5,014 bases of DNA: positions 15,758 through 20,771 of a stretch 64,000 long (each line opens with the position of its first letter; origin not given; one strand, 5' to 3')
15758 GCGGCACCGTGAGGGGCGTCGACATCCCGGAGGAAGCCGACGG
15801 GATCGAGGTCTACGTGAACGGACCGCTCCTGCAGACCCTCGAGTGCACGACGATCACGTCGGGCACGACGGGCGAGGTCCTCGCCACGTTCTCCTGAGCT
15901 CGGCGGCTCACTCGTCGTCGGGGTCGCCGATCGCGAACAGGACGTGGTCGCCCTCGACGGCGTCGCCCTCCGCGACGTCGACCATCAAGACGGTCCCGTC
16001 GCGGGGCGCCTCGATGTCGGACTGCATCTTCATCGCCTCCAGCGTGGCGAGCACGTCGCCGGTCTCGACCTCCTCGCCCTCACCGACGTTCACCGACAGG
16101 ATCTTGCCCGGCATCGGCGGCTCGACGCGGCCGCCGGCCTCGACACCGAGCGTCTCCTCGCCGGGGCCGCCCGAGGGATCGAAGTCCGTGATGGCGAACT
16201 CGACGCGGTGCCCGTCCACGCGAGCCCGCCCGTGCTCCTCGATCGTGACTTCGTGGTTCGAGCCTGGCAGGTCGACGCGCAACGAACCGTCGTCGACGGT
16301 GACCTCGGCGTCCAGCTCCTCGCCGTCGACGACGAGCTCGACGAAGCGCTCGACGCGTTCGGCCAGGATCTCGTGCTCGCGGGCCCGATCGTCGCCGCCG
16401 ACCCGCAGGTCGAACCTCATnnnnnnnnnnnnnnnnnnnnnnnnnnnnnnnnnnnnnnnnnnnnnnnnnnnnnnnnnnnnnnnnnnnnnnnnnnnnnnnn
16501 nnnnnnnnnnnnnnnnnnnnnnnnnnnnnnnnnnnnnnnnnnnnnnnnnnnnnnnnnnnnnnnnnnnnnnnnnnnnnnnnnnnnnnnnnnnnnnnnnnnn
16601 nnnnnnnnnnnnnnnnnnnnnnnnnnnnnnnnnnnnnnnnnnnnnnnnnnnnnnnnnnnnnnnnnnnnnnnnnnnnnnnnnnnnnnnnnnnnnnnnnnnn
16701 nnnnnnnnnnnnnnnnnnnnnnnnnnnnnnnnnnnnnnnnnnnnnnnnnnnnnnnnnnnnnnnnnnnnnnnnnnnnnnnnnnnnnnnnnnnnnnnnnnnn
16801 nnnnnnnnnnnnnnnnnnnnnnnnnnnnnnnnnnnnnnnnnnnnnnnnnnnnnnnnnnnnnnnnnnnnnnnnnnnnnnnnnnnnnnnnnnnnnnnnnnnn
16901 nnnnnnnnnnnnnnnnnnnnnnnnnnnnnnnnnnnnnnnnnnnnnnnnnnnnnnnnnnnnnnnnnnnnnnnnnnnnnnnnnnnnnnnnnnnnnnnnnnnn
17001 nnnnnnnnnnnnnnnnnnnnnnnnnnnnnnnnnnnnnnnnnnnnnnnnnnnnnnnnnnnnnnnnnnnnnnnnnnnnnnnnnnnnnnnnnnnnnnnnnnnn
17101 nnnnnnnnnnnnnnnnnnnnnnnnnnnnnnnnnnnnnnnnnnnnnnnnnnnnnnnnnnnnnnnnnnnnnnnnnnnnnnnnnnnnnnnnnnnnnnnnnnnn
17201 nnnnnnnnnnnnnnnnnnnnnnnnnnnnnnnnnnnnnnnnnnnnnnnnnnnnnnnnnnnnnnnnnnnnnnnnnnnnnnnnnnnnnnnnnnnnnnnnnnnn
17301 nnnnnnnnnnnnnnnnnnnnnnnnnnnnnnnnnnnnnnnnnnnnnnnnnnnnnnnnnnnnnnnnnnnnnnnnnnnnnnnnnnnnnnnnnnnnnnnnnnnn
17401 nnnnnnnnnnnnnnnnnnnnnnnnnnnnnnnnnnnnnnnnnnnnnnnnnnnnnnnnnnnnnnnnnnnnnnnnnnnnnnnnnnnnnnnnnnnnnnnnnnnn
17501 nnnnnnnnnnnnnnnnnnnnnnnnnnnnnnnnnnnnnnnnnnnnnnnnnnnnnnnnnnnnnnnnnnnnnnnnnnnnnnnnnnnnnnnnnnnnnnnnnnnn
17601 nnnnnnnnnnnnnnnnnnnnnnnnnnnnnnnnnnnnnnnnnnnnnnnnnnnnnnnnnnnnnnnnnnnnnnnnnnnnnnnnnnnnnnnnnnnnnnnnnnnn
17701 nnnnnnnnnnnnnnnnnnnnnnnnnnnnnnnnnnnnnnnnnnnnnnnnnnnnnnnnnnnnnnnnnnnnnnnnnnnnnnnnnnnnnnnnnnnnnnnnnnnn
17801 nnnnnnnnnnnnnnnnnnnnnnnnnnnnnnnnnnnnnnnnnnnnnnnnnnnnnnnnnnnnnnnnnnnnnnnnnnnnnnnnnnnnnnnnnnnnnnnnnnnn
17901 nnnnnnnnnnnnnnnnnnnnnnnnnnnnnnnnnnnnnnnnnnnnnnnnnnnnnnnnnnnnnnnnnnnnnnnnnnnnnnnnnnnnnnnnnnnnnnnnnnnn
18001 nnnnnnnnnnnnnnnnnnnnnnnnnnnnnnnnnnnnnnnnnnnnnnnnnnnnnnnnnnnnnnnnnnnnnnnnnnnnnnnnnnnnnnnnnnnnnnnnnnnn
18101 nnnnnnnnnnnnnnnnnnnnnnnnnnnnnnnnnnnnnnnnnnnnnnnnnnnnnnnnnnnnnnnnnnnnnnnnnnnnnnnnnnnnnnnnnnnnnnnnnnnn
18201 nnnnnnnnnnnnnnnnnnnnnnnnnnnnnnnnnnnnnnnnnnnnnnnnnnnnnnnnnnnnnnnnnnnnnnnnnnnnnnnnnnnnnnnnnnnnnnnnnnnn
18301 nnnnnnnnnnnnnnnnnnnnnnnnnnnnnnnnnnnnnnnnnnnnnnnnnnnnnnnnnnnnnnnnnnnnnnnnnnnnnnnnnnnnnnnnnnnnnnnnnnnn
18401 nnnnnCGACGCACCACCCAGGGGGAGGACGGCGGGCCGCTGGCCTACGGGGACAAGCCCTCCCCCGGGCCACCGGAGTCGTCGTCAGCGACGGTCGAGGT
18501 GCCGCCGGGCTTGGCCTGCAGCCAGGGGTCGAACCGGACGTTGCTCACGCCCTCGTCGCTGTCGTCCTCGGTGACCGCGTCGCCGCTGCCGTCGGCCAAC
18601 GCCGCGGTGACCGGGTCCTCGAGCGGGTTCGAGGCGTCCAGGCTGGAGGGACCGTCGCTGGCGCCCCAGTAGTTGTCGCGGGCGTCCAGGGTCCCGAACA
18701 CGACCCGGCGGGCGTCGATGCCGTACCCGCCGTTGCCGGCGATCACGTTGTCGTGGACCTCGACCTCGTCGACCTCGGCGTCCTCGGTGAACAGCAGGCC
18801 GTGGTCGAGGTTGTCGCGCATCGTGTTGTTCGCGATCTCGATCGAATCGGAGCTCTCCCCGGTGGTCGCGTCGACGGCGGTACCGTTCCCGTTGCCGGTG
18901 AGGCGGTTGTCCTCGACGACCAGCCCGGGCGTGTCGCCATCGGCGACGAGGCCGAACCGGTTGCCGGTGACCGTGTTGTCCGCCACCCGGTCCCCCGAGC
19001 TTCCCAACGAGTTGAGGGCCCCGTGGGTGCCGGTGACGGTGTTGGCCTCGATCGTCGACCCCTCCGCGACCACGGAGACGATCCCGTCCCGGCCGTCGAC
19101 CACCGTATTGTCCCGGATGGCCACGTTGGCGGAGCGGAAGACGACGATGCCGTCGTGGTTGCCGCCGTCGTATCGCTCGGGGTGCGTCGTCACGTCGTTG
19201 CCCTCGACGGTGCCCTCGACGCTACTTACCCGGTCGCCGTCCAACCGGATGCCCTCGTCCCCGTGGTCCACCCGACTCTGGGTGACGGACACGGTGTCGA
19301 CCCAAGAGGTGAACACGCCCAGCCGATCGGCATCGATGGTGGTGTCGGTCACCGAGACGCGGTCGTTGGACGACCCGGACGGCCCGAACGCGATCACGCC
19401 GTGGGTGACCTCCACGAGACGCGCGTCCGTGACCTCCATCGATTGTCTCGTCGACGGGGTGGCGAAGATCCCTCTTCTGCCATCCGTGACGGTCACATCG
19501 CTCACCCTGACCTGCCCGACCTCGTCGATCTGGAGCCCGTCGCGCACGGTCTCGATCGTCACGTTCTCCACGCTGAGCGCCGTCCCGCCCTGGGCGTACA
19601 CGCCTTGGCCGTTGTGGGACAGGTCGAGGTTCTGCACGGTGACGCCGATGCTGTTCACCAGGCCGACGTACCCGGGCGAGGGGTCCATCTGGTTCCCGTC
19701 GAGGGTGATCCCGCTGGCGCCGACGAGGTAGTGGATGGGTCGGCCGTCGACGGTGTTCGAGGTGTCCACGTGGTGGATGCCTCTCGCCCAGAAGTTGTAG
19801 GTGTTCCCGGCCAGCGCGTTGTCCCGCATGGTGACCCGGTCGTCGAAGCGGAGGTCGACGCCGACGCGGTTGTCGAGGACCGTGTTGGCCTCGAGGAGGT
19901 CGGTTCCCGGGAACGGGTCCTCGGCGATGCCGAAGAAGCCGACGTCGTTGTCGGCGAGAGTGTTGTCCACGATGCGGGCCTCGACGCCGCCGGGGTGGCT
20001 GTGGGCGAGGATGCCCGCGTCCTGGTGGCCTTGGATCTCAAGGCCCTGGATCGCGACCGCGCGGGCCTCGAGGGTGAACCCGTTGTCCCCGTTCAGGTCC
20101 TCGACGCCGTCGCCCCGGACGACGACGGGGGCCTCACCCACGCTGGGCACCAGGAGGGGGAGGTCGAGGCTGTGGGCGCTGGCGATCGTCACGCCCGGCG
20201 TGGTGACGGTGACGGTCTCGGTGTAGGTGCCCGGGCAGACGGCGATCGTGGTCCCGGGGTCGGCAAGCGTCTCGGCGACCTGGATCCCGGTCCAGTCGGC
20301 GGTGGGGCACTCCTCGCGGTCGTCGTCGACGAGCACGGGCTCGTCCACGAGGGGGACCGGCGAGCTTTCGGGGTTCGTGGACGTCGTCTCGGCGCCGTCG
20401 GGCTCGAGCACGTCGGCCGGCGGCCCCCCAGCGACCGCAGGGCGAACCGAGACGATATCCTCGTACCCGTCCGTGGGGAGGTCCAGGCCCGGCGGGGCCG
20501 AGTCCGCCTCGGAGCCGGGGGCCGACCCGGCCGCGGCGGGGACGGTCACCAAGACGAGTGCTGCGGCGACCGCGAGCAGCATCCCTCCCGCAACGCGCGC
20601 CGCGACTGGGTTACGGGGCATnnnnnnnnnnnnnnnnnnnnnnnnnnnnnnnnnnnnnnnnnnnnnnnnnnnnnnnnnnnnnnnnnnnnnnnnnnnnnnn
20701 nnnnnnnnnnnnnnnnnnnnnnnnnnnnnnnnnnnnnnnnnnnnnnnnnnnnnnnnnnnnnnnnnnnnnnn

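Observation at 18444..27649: Three co-oriented secreted proteins built around a ~27-residue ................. tandem repeat, one carrying a subtilisin domain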

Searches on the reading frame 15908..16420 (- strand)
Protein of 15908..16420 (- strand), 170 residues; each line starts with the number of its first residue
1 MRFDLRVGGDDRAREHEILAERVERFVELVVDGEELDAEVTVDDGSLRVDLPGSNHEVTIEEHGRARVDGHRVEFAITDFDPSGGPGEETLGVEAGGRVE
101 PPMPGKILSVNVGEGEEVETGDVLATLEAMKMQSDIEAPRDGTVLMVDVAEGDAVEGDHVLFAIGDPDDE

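Call 17: search_protein_families(library=pfam, max_evalue=0.01, proteins=[window:15908-16420:-])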
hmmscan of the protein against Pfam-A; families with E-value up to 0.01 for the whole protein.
window:15908-16420:- (170 aa): 7 families
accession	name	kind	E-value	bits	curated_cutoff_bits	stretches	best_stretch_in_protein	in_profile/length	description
PF00364.28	Biotin_lipoyl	-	4.6e-17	62.1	22.1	1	99-164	3-73/73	Biotin-requiring enzyme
PF13533.13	Biotin_lipoyl_2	-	6.4e-11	42.2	29.8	1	99-128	3-32/32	Biotin-lipoyl like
PF13437.12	HlyD_3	-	1.7e-08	35.5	22.2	1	136-168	2-34/106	HlyD family secretion protein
PF16576.10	HlyD_D23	-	4.4e-05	23.3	30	0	131-166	106-141/214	Barrel-sandwich domain of CusB or HlyD membrane-fusion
PF01597.25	GCV_H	-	0.00011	22.5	22.2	1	105-148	31-75/122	Glycine cleavage H-protein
PF09891.15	DUF2118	-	0.0015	18.9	20.5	1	90-150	72-134/149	Uncharacterized protein conserved in archaea (DUF2118)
PF21668.3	RPOC_hybrid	-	0.0088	16.3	27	0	109-128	51-70/102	DNA-directed RNA polymerase subunit beta', hybrid domain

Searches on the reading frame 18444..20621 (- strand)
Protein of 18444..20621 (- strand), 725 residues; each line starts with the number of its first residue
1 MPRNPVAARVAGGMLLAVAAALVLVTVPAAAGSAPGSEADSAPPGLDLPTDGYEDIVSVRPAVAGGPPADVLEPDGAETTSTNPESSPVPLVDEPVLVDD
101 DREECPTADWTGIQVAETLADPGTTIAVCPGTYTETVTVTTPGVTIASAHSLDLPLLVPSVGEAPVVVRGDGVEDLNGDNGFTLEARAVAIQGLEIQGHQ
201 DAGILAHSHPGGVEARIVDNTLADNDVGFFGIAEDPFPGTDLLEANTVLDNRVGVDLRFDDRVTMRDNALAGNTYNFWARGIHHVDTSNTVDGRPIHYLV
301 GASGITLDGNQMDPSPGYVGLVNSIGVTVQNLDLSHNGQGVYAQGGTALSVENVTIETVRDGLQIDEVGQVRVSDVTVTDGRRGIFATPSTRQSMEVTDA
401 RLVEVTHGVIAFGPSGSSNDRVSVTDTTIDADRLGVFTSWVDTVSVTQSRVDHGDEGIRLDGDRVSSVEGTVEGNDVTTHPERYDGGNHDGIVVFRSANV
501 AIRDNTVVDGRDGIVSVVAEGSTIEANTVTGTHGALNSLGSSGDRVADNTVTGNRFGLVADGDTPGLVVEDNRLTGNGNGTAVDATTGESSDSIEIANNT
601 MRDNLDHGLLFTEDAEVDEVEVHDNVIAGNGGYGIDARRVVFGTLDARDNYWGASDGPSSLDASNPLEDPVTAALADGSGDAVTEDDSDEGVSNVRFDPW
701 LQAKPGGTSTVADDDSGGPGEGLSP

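Call 8: search_protein_families(library=pfam, max_evalue=0.1, proteins=[window:18444-20621:-])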
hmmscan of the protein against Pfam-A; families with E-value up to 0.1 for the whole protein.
window:18444-20621:- (725 aa): 3 families
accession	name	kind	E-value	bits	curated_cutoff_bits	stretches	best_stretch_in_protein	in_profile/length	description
PF13229.12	Beta_helix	-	2.3e-34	118.7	25.9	4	491-636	2-143/158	Right handed beta helix region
PF05048.19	NosD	-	1.6e-28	100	23.6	3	471-635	4-153/212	Periplasmic copper-binding protein (NosD)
PF12708.12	Pect-lyase_RHGA_epim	-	0.028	14.7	27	0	436-552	97-206/213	Rhamnogalacturonase A/epimerase, pectate lyase-like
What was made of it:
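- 18444..20621 (-): P3 (725 aa; NCBI BRD56_09590, called there as 712 aa): signal peptide plus CASH/NosD-type right-handed beta-helix, with no VNGG repeat. Pfam Beta_helix E 2.3e-34, NosD E 1.6e-28 (call 8).
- On Right-handed parallel beta-helix, CASH/NosD type (PF13229, PF05048): P3 itself meets this test (Beta_helix E 2.3e-34; call 8).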

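Call 9: search_protein_families(library=ncbifam, max_evalue=0.1, proteins=[window:18444-20621:-])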
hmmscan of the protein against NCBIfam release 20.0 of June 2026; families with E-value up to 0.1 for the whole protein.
window:18444-20621:- (725 aa): 4 families
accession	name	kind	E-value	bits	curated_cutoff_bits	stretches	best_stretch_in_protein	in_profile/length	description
TIGR04247.1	NosD_copper_fam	subfamily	6.2e-21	74.4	300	2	431-631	73-263/377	nitrous oxide reductase family maturation protein NosD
TIGR03804.1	para_beta_helix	repeat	8.4e-13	47.8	19.45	1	491-532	1-42/44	parallel beta-helix repeat protein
NF047854.1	LIC10774_subfam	equivalog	1.8e-06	27.1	380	1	472-561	177-274/358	LIC10774/LIC10365 family surface protein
NF049898.1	RhamgalacuronBT4146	equivalog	5e-05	22.2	500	1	319-378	135-195/445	rhamnogalacturonidase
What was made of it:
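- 18444..20621 (-): NosD_copper_fam scores 74 bits against a cut-off of 300 (call 9).
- On NosD (nitrous-oxide reductase maturation protein, TIGR04247), tested for P3: 74.4 bits against a cut-off of 300 (call 9).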

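Call 12: find_encoding_contigs(protein=window:18444-20621:-, flank=10000, max_places=4)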
Protein window:18444-20621:- (725 aa): 1 contig read that carries it; 1 place shown.
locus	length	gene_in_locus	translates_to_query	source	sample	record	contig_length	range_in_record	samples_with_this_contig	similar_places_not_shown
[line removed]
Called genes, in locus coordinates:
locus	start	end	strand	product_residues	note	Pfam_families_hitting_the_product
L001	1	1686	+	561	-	?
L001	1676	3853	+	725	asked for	PF13229:Beta_helix (weak), PF05048:NosD, PF13229:Beta_helix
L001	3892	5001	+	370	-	?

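Call 67: list_cluster_members(proteins=[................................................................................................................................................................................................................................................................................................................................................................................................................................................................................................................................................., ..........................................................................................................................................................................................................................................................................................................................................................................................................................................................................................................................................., P0009, P0122, P0001, window:18444-20621:-])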
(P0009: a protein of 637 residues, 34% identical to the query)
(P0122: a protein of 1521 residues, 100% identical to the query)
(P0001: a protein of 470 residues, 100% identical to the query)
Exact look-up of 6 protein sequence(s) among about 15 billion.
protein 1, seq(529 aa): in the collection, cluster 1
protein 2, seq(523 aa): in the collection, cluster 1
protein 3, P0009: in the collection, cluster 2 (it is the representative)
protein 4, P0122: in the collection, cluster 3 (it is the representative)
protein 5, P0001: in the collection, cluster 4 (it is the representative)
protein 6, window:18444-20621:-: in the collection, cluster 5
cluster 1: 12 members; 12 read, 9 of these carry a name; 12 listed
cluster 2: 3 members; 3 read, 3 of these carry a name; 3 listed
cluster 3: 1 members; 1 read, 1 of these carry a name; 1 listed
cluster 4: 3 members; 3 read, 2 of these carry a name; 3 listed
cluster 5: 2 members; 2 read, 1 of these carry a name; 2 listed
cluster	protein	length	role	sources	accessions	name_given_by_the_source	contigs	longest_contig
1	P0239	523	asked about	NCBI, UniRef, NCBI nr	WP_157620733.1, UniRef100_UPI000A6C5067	hypothetical protein [Saccharothrix sp. NRRL B-16348] | hypothetical protein n=1 Tax=Saccharothrix sp. NRRL B-16348 TaxID=1415542 ...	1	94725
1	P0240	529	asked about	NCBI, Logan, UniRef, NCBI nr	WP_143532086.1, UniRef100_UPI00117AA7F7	hypothetical protein [Saccharothrix sp. ALI-22-I] | hypothetical protein n=1 Tax=Saccharothrix sp. ALI-22-I TaxID=1933778 RepID=UPI00117AA7F7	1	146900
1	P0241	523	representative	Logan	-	-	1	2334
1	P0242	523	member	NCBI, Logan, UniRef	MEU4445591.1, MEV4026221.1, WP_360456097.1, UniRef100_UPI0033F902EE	hypothetical protein AB0K14_25550 [Actinosynnema sp. NPDC050801] | hypothetical protein n=1 Tax=unclassified Actinosynnema TaxID=2637065 RepID=UPI0033F902EE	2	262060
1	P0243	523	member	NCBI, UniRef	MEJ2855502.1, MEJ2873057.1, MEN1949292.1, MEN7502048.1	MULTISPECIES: hypothetical protein [unclassified Saccharothrix] | hypothetical protein n=1 Tax=unclassified Saccharothrix TaxID=2593673 RepID=UPI00307CD4B6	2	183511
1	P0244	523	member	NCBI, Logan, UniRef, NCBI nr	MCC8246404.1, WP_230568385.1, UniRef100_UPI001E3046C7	hypothetical protein [Saccharothrix luteola] | hypothetical protein n=1 Tax=Saccharothrix luteola TaxID=2893018 RepID=UPI001E3046C7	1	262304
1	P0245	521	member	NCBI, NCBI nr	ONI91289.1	hypothetical protein ALI22I_09485 [Saccharothrix sp. ALI-22-I]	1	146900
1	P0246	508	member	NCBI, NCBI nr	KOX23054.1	hypothetical protein ADK67_22055 [Saccharothrix sp. NRRL B-16348]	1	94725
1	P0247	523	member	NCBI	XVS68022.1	hypothetical protein ACQPYE_18830 [Actinosynnema sp. CA-299493]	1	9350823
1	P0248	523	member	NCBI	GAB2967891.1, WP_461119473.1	hypothetical protein [Saccharothrix stipae]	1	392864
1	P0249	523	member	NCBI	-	-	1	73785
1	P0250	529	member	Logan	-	-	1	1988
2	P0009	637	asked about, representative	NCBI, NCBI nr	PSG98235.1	hypothetical protein BRD56_01160 [Thermoplasmatales archaeon SW_10_69_26] | MAG: hypothetical protein BRD56_01160 [Thermoplasmatales archaeon SW_10_69_26]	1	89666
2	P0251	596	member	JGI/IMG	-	hypothetical protein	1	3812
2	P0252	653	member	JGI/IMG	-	hypothetical protein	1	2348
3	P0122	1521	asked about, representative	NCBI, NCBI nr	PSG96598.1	hypothetical protein BRD56_09600 [Thermoplasmatales archaeon SW_10_69_26] | MAG: hypothetical protein BRD56_09600 [Thermoplasmatales archaeon SW_10_69_26]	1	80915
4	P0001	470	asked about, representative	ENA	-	-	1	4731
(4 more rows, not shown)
